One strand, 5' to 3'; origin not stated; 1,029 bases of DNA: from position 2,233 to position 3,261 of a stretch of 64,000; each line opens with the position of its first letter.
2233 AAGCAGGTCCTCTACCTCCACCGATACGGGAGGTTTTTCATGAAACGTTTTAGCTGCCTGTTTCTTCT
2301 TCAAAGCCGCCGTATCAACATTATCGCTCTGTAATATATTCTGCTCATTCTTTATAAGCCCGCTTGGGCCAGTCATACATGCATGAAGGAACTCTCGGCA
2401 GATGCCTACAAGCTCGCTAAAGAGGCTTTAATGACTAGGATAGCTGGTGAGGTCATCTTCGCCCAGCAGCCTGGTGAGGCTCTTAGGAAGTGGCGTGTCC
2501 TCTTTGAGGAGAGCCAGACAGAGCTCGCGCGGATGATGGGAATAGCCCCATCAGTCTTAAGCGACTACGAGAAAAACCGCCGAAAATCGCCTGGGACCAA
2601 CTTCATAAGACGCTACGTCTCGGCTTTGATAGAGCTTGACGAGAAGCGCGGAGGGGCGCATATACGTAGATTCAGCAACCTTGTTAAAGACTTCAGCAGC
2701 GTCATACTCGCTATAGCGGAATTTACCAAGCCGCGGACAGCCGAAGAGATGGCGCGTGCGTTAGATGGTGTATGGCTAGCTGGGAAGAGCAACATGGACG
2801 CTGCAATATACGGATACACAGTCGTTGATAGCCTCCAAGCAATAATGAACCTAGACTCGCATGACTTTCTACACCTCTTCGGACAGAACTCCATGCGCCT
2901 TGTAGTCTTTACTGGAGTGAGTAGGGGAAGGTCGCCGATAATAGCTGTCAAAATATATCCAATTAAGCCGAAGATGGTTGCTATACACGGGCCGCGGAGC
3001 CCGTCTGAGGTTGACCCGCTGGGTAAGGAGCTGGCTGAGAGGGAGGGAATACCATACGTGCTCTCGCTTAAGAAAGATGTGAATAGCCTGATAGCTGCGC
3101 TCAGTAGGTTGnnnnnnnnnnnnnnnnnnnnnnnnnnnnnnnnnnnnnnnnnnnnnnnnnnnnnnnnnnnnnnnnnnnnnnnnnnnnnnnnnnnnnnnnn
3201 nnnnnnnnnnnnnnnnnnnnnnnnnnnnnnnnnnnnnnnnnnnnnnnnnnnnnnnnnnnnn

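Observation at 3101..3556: Start-less membrane-anchored alpha-crystallin-like ORF in frame directly behind the TGA of the UPF0182 gene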

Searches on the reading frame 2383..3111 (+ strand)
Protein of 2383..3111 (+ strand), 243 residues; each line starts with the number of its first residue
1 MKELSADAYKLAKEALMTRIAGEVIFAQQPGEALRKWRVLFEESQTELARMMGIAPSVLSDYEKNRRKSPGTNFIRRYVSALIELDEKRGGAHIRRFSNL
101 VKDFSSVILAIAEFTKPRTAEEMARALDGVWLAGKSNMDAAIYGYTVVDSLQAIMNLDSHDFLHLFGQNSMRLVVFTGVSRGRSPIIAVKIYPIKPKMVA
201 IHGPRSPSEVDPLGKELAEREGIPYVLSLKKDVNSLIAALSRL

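Call 4: search_protein_families(library=pfam, proteins=[window:2383-3111:+], max_evalue=1)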
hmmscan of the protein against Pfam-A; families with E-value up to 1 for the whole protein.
window:2383-3111:+ (243 aa): 5 families
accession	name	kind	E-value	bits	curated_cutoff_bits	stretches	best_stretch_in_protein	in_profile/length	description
PF01381.28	HTH_3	-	1.4e-06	28.6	23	1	35-76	2-42/55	Helix-turn-helix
PF12844.13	HTH_19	-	0.00083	19.7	30.2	1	31-79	1-48/64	Helix-turn-helix domain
PF13560.12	HTH_31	-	0.0026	18.5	27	1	42-82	14-54/64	Helix-turn-helix domain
PF07722.19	Peptidase_C26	-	0.063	13.5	20.5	1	94-149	25-81/219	Peptidase C26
PF04218.19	CENP-B_N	-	0.2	11.8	21.2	1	43-68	23-48/53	CENP-B N-terminal DNA-binding domain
